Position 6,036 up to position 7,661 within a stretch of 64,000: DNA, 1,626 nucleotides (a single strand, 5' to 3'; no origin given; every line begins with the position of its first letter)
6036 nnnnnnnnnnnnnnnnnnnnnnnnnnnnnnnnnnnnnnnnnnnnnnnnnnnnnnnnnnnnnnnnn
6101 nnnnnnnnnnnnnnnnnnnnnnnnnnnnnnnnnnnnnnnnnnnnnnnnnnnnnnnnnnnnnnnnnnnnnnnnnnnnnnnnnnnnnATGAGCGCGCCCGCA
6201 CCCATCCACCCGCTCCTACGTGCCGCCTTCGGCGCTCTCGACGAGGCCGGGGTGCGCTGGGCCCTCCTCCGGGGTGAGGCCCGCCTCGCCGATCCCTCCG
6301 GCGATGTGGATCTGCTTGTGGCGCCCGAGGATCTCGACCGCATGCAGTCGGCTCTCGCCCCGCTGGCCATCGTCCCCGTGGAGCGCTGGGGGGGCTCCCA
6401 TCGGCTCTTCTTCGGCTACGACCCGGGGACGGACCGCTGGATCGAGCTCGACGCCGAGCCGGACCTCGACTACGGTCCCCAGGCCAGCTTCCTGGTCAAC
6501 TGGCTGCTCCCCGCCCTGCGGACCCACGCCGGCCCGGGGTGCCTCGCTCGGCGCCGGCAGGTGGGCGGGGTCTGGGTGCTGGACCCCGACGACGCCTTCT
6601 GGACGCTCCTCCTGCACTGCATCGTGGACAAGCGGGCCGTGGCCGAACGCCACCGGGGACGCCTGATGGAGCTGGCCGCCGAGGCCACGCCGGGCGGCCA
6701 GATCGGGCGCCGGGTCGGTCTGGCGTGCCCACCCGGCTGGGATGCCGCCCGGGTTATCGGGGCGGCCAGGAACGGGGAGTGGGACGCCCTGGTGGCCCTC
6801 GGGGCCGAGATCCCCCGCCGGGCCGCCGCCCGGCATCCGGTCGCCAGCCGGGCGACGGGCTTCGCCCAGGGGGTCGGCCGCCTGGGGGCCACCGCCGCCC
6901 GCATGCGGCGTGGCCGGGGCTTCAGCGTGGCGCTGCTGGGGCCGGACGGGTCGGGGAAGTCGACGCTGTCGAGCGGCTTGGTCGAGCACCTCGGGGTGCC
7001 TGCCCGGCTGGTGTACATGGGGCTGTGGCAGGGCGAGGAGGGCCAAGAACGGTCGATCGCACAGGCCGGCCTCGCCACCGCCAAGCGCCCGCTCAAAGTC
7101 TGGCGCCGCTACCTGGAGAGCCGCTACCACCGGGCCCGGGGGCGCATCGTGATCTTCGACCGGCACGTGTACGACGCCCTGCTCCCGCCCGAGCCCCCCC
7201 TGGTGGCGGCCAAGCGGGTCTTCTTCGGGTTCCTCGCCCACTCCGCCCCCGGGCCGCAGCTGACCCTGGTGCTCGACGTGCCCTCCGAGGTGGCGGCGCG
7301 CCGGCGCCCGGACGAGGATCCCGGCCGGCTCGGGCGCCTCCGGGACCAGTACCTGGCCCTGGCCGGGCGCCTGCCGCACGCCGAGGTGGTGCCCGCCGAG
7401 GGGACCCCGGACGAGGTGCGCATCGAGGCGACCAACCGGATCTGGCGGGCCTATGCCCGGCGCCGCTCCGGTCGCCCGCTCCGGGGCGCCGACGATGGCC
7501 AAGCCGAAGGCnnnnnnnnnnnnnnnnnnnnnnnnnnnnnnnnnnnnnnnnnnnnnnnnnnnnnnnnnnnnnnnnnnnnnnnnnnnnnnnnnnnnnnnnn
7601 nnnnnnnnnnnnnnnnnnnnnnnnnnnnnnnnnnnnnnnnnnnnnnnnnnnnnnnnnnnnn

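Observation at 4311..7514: Tandem NTase/P-loop-kinase fusion paralogues: one intact, one with both catalytic motifs erased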

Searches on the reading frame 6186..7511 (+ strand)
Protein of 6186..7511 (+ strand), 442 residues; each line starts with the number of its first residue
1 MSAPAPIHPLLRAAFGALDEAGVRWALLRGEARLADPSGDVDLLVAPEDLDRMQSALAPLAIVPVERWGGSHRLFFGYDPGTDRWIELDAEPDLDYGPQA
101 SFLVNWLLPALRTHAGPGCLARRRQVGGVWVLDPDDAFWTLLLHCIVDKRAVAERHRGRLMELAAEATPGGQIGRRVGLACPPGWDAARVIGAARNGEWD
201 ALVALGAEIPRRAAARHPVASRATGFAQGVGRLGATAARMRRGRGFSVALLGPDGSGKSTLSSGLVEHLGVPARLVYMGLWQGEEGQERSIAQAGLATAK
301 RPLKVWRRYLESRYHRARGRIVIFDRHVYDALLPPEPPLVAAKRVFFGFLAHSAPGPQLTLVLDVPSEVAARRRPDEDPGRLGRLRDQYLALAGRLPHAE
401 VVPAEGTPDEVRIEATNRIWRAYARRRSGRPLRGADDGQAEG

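Call 4: search_protein_families(library=pfam, proteins=[window:6186-7511:+], max_evalue=0.1)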
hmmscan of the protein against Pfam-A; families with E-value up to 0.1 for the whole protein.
window:6186-7511:+ (442 aa): 9 families
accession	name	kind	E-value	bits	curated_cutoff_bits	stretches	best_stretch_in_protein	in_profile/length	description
PF13238.12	AAA_18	-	0.00051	20.9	29.4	1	248-373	1-107/128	AAA domain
PF13521.12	AAA_28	-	0.0021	18.8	27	1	248-331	2-86/164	AAA domain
PF02223.23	Thymidylate_kin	-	0.0021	18.2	27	0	315-376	76-137/185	Thymidylate kinase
PF13191.12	AAA_16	-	0.004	18.1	32.6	1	233-332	12-104/167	AAA ATPase domain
PF14907.12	NTP_transf_5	-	0.006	16.6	31.2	1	37-148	93-194/249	Uncharacterised nucleotidyltransferase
PF13207.12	AAA_17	-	0.012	16.3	27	1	251-328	1-80/136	AAA domain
PF13671.12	AAA_33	-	0.015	16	27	0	249-270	3-24/143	AAA domain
PF13555.12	AAA_29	-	0.051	13.8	27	0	244-261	22-38/61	P-loop containing region of AAA domain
PF00005.33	ABC_tran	-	0.071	14.2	25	0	244-265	10-31/137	ABC transporter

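Call 5: search_protein_families(library=ncbifam, proteins=[window:6186-7511:+], max_evalue=0.1)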
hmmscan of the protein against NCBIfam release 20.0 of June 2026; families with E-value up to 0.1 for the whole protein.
window:6186-7511:+ (442 aa): 11 families
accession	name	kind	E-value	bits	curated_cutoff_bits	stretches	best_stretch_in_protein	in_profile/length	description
NF006744.0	PRK09270.1-3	equivalog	0.00047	19.6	281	1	242-278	20-60/213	nucleoside/nucleotide kinase family protein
TIGR00041.1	DTMP_kinase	equivalog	0.0026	17.5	83.25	0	248-374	7-146/196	dTMP kinase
NF006746.0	PRK09270.1-5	subfamily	0.0042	16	250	1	240-271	16-47/210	nucleoside/nucleotide kinase family protein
NF005923.0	PRK07933.1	equivalog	0.0075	15.6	193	0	353-389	129-165/213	dTMP kinase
NF010068.0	PRK13548.1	equivalog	0.042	12.9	261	1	245-269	31-55/261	heme ABC transporter ATP-binding protein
TIGR01978.1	sufC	equivalog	0.043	13.2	212.8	1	245-268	26-49/243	Fe-S cluster assembly ATPase SufC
TIGR01166.1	cbiO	subfamily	0.045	13.2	211.8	1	240-265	13-38/190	cobalt ABC transporter, ATP-binding protein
TIGR00958.1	3a01208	subfamily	0.05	11.8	874.6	1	245-271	507-532/711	antigen peptide transporter 2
NF040873.1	AztA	equivalog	0.074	12.6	220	0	245-265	18-38/191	zinc ABC transporter ATP-binding protein AztA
NF005115.0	PRK06547.1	equivalog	0.078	12.4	173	0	237-307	7-81/172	hypothetical protein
TIGR02769.1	nickel_nikE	equivalog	0.08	12.4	332.55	0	243-266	35-58/265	nickel import ATP-binding protein NikE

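Call 6: search_solved_structures(query=window:6186-7511:+, max_evalue=10, show_alignments=2)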
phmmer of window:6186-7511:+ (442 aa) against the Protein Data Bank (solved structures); distinct sequences matched with E-value up to 10: 5.
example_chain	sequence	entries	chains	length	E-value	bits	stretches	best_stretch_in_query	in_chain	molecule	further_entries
5xbh_A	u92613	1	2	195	0.0095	18.2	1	249-414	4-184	Thymidylate kinase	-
2pbr_A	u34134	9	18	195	0.013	17.7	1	249-414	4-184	Thymidylate kinase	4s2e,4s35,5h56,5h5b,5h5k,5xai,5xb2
5xb5_A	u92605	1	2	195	0.026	16.7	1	351-414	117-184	Thymidylate kinase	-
2cdn_A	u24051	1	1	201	0.2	13.8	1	240-273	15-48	ADENYLATE KINASE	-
6c2u_A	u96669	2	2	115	0.48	12.5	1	232-265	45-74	phosphate-loop protein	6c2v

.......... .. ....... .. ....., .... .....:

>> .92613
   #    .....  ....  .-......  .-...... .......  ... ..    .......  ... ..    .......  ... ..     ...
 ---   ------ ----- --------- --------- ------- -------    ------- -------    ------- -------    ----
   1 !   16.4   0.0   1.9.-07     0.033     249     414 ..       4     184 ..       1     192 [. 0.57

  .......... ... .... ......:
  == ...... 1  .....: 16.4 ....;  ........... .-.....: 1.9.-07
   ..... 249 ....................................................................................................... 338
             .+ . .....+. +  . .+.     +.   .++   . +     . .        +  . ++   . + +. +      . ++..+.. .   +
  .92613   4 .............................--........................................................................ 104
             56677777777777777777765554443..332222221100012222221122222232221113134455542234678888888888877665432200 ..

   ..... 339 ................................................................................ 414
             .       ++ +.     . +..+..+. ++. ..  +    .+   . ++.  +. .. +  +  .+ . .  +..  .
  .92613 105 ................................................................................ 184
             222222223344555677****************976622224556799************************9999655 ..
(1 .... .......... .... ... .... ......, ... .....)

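Call 9: find_homologous_proteins(query=window:6186-7511:+)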
Query window:6186-7511:+ (442 aa): 425 proteins with E <= 0.001 among 8000 candidates; the best 120 are listed.
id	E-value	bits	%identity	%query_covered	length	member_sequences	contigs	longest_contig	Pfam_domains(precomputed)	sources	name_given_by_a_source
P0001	3.6e-196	671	70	97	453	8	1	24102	-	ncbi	-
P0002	2.3e-195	668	71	96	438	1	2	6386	-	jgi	jgi:thymidylate kinase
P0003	3.5e-192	658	68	95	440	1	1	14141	-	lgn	-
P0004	5.1e-192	657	69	94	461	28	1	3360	-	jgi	jgi:thymidylate kinase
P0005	1.2e-191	656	70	96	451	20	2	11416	-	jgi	jgi:thymidylate kinase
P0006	3.0e-191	654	70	93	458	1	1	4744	PF02223.24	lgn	-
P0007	6.8e-189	647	68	94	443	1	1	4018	-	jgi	jgi:thymidylate kinase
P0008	8.5e-187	640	68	99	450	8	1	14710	-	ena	-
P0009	5.4e-186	637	68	96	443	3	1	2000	-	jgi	jgi:thymidylate kinase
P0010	1.3e-185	636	68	96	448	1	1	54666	-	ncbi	ncbi:MAG TPA: hypothetical protein VGK51_10190 [Actinomycetota bacterium]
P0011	8.5e-185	633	67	95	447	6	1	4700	-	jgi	jgi:thymidylate kinase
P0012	8.6e-185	633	68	99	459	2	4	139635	-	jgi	jgi:thymidylate kinase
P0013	8.6e-185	633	67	94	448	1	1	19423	-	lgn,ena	-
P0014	5.4e-183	627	67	95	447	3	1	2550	-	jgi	jgi:thymidylate kinase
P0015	1.6e-180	619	67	95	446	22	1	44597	-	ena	-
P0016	1.2e-178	613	65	95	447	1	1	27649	-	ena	-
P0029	1.4e-135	471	56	94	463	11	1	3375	PF14907.13,PF13521.13,PF13191.13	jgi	jgi:thymidylate kinase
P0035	2.6e-131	457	55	94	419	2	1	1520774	PF02223.24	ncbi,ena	-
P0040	9.8e-130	452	53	97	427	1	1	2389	PF14907.13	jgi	jgi:thymidylate kinase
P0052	5.5e-104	367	48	97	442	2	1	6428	PF14907.13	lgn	-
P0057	5.0e-98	347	46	95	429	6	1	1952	PF14907.13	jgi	jgi:thymidylate kinase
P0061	2.6e-96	342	45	96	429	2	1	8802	PF14907.13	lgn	-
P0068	2.2e-93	332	45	96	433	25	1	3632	PF14907.13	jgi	-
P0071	5.0e-93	331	45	95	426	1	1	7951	PF14907.13,PF02223.24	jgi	jgi:thymidylate kinase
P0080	2.5e-89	319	41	95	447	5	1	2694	PF14907.13,PF02223.24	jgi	jgi:thymidylate kinase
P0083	5.4e-88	314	43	95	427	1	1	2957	PF14907.13,PF02223.24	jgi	jgi:thymidylate kinase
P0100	2.0e-84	302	43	95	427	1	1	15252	PF14907.13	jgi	jgi:thymidylate kinase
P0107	4.8e-84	301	43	95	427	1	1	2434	PF14907.13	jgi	jgi:thymidylate kinase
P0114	6.6e-83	297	52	66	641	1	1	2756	PF01636.30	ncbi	ncbi:MAG: phosphotransferase, partial [Sciscionella sp.]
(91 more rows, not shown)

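Call 13: find_encoding_contigs(protein=P0016, flank=10000, max_places=2)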
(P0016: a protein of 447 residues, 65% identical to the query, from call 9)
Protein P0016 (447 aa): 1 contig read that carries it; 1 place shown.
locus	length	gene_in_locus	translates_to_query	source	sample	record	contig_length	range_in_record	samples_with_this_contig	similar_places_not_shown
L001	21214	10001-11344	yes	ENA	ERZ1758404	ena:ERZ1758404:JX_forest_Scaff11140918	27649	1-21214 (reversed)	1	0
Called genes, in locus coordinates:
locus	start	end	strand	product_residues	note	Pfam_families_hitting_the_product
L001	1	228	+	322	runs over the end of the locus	PF07650:KH_2, PF13083:KH_KhpA-B (weak), PF00189:Ribosomal_S3_C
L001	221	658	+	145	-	PF00252:Ribosomal_L16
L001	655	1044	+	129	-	PF00831:Ribosomal_L29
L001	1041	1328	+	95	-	PF00366:Ribosomal_S17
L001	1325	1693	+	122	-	PF00238:Ribosomal_L14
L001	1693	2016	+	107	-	PF00467:KOW, PF17136:ribosomal_L24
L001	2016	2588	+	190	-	PF00281:Ribosomal_L5, PF00673:Ribosomal_L5_C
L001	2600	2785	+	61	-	PF00253:Ribosomal_S14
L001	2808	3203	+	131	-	PF00410:Ribosomal_S8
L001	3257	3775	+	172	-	PF00347:Ribosomal_L6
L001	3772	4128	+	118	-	PF00861:Ribosomal_L18p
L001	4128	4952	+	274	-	PF00333:Ribosomal_S5, PF03719:Ribosomal_S5_C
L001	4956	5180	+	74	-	PF00327:Ribosomal_L30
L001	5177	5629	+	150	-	PF00828:Ribosomal_L27A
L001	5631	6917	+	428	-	PF00344:SecY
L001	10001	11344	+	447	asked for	-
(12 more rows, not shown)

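Call 14: find_encoding_contigs(protein=P0012, flank=10000, max_places=2)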
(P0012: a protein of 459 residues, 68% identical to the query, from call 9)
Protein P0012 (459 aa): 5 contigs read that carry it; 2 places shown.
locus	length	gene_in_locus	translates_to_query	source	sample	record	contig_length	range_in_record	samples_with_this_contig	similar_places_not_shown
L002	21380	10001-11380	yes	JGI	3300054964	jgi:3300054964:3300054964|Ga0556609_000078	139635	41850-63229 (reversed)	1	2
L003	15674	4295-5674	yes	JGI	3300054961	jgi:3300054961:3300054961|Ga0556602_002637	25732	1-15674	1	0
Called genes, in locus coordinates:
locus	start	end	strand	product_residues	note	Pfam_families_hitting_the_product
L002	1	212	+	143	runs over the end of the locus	PF00252:Ribosomal_L16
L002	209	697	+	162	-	-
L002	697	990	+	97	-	PF00366:Ribosomal_S17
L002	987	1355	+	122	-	PF00238:Ribosomal_L14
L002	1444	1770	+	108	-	PF00467:KOW, PF17136:ribosomal_L24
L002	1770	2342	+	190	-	PF00281:Ribosomal_L5, PF00673:Ribosomal_L5_C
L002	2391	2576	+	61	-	PF00253:Ribosomal_S14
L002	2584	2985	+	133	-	PF00410:Ribosomal_S8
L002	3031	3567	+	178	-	PF00347:Ribosomal_L6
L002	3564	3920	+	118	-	PF00861:Ribosomal_L18p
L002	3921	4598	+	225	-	-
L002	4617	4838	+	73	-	PF00327:Ribosomal_L30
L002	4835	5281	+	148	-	PF00828:Ribosomal_L27A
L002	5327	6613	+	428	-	PF00344:SecY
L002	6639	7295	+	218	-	PF00406:ADK, PF13207:AAA_17, PF13671:AAA_33 (faint), PF05191:ADK_lid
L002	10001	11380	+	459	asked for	-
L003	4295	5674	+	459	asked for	-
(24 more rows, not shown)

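Call 18: find_encoding_contigs(protein=P0035, flank=10000, max_places=1)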
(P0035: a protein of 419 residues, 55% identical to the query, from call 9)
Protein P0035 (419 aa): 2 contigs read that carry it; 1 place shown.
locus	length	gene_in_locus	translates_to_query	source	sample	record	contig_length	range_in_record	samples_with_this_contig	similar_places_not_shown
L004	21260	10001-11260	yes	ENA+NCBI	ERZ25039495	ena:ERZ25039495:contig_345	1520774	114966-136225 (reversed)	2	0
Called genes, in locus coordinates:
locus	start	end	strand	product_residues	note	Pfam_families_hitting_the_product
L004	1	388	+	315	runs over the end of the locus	-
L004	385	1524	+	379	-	PF11806:Enterochelin_N (faint), PF00756:Esterase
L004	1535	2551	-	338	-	PF00890:FAD_binding_2 (weak), PF01266:DAO (faint), PF07992:Pyr_redox_2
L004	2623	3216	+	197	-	PF01381:HTH_3, PF12844:HTH_19, PF13443:HTH_26, PF13560:HTH_31, PF07883:Cupin_2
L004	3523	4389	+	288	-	PF00248:Aldo_ket_red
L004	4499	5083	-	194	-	PF00144:Beta-lactamase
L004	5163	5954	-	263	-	PF04248:NTP_transf_9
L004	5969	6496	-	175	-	PF01625:PMSR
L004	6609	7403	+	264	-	PF00378:ECH_1, PF16113:ECH_2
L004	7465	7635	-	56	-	-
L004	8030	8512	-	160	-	PF02566:OsmC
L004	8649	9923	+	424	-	PF00535:Glycos_transf_2, PF13641:Glyco_tranf_2_3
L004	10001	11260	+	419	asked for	PF02223:Thymidylate_kin (faint)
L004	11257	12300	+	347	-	PF01636:APH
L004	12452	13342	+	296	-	PF00892:EamA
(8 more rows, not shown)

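Call 27: predict_structure(alignment_id=A2)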
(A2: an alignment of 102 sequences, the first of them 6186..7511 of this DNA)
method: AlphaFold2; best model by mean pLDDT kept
length: 442 residues; sequences in the alignment: 102
mean_pLDDT: 92.7   pTM: 0.90
mean pLDDT of the five models: 92.7, 92.0, 91.9, 91.8, 91.1
residues with pLDDT >= 90: 362; 70-90: 66; 50-70: 6; < 50: 8
segments of 3 or more residues with pLDDT < 50: 435-442
pLDDT, mean of each block of 10 residues (from residue 1): 87 98 97 94 97 97 86 94 97 90 83 96 97 98 97 97 98 97 98 98 98 95 89 84 89 95 97 92 76 89 94 93 95 94 94 93 97 95 97 96 97 98 91 53 38
secondary structure, 60 per line:
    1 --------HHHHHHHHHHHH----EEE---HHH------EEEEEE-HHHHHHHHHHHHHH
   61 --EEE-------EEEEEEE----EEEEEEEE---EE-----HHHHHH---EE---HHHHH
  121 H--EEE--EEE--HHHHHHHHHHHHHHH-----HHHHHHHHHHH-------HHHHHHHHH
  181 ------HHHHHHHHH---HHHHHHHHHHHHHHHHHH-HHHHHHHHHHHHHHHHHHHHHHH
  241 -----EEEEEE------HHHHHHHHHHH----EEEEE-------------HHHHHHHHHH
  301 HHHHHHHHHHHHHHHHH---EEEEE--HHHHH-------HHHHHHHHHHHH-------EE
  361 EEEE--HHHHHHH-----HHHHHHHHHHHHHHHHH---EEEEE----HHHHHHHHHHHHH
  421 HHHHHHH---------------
elements in order: H9-20 E25-27 E40-45 H47-60 E63-65 E73-79 E84-91 H102-107 H116-121 E124-126 E129-131 H134-148 H154-164 H172-180 H187-195 H199-216 H218-240 E246-251 H258-268 E273-277 H291-317 E321-325 H328-332 H340-351 E359-364 H367-373 H379-395 E399-403 H408-427

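Call 30: fold_search(model_id=the predicted structure, library=pdb)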
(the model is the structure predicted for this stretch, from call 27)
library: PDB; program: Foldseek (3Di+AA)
matches with E <= 10: 1174; with E <= 0.001: 156
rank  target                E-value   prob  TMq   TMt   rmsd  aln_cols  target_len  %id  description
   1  2pbr_A                7.8e-07  1.00  0.32  0.67   4.5       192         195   25  Crystal structure of thymidylate kinase (aq_969) from Aquifex Aeolicus VF5 (released 2007-10-02)
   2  5xai_B                1.1e-06  1.00  0.33  0.69   4.3       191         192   25  dTMP bound Crystal structure of thymidylate kinase (aq_969) from Aquifex Aeolicus VF5 (released 2017-06-28)
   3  4s2e_B                1.4e-06  1.00  0.33  0.68   4.3       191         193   25  Phosphate ion bound Crystal structure of thymidylate kinase (aq_969) from Aquifex Aeolicus VF5 (released 2016-01-20)
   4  4s35_B                2.1e-06  1.00  0.32  0.68   4.3       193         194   24  AMPPCP and TMP bound Crystal structure of thymidylate kinase (aq_969) from Aquifex Aeolicus VF5 (released 2016-01-27)
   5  5xb5_B                2.8e-06  1.00  0.33  0.68   4.1       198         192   24  Crystal structure of R90A mutant of thymidylate kinase (aq_969) from Aquifex Aeolicus VF5 (released 2017-06-28)
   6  4tmk                  3.3e-06  1.00  0.27  0.51   6.7       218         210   19  COMPLEX OF E. COLI THYMIDYLATE KINASE WITH THE BISUBSTRATE INHIBITOR TP5A (released 1998-11-25)
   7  5xbh_A                3.4e-06  1.00  0.32  0.65   4.7       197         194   25  Crystal structure of R145E mutant of thymidylate kinase (aq_969) from Aquifex Aeolicus VF5 (released 2017-06-28)
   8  4s2e_A                3.4e-06  1.00  0.29  0.63   6.3       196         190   22  Phosphate ion bound Crystal structure of thymidylate kinase (aq_969) from Aquifex Aeolicus VF5 (released 2016-01-20)
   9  5xb5_A                3.4e-06  1.00  0.31  0.64   4.8       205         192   22  Crystal structure of R90A mutant of thymidylate kinase (aq_969) from Aquifex Aeolicus VF5 (released 2017-06-28)
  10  2wwg_A                5.2e-06  1.00  0.31  0.61   4.7       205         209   18  Plasmodium falciparum thymidylate kinase in complex with dGMP and ADP (released 2010-04-21)
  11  2wwg_B                7.0e-06  1.00  0.31  0.60   4.9       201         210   18  Plasmodium falciparum thymidylate kinase in complex with dGMP and ADP (released 2010-04-21)
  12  2xx3                  7.4e-06  1.00  0.32  0.65   5.3       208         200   21  HUMAN THYMIDYLATE KINASE COMPLEXED WITH thymidine butenyl phosphonate monophosphate and ADP (released 2011-12-07)
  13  5x8a_B                9.0e-06  1.00  0.32  0.66   4.4       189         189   26  Crystal structure of ATP bound thymidylate kinase from thermus thermophilus HB8 (released 2018-03-14)
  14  2ccg_B                9.5e-06  1.00  0.32  0.66   4.5       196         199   19  Crystal structure of His-tagged S. aureus thymidylate kinase complexed with thymidine monophosphate (TMP) (released 2006-03-08)
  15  5h70_A                9.5e-06  1.00  0.29  0.56   5.8       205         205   19  Crystal structure of ADP bound dTMP kinase (st1543) from Sulfolobus Tokodaii Strain7 (released 2016-12-07)
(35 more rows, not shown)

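Call 68: search_protein_families(library=padloc, proteins=[window:6186-7511:+], max_evalue=0.01)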
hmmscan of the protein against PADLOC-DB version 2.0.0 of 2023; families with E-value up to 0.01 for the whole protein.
window:6186-7511:+ (442 aa): 0 families

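Call 83: fold_search(model_id=the predicted structure, library=viral)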
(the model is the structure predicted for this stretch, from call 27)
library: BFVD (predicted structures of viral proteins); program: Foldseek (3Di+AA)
matches with E <= 10: 893; with E <= 0.001: 28
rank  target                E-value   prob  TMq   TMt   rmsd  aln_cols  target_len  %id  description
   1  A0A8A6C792            6.2e-06  1.00  0.32  0.58   4.9       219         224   20  (no name in the UniProt tables at hand)
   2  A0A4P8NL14            8.4e-06  1.00  0.33  0.64   3.9       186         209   16  (no name in the UniProt tables at hand)
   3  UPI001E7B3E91         1.1e-05  1.00  0.32  0.65   5.5       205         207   20  (no name look-up for this kind of identifier)
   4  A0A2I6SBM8            1.3e-05  1.00  0.32  0.36   4.5       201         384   19  dTMP kinase [White spot syndrome virus]
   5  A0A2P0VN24            1.9e-05  1.00  0.31  0.65   5.0       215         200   19  dTMP kinase [Tetraselmis virus 1]
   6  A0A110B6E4            2.7e-05  1.00  0.34  0.69   4.6       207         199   23  (no name in the UniProt tables at hand)
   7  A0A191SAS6            4.7e-05  1.00  0.32  0.63   4.9       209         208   17  (no name in the UniProt tables at hand)
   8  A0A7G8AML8            4.7e-05  1.00  0.32  0.55   5.4       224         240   15  (no name in the UniProt tables at hand)
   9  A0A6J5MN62            7.5e-05  1.00  0.32  0.47   4.4       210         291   20  dTMP kinase (Fragment) [uncultured Caudovirales phage]
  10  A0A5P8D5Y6            8.7e-05  1.00  0.34  0.60   4.9       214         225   19  (no name in the UniProt tables at hand)
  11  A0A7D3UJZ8            1.2e-04  1.00  0.33  0.63   4.6       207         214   14  (no name in the UniProt tables at hand)
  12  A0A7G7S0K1            1.7e-04  1.00  0.31  0.64   4.6       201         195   14  (no name in the UniProt tables at hand)
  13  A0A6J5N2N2            2.0e-04  1.00  0.23  0.52   8.1       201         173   17  Tmk Thymidylate kinase [uncultured Caudovirales phage]
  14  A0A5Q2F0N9            2.2e-04  1.00  0.27  0.53   5.8       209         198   18  Thymidylate kinase [Gordonia phage Sixama]
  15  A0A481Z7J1            2.3e-04  1.00  0.30  0.43   5.2       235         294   17  Deoxynucleoside kinase [Pithovirus LCPAC202]
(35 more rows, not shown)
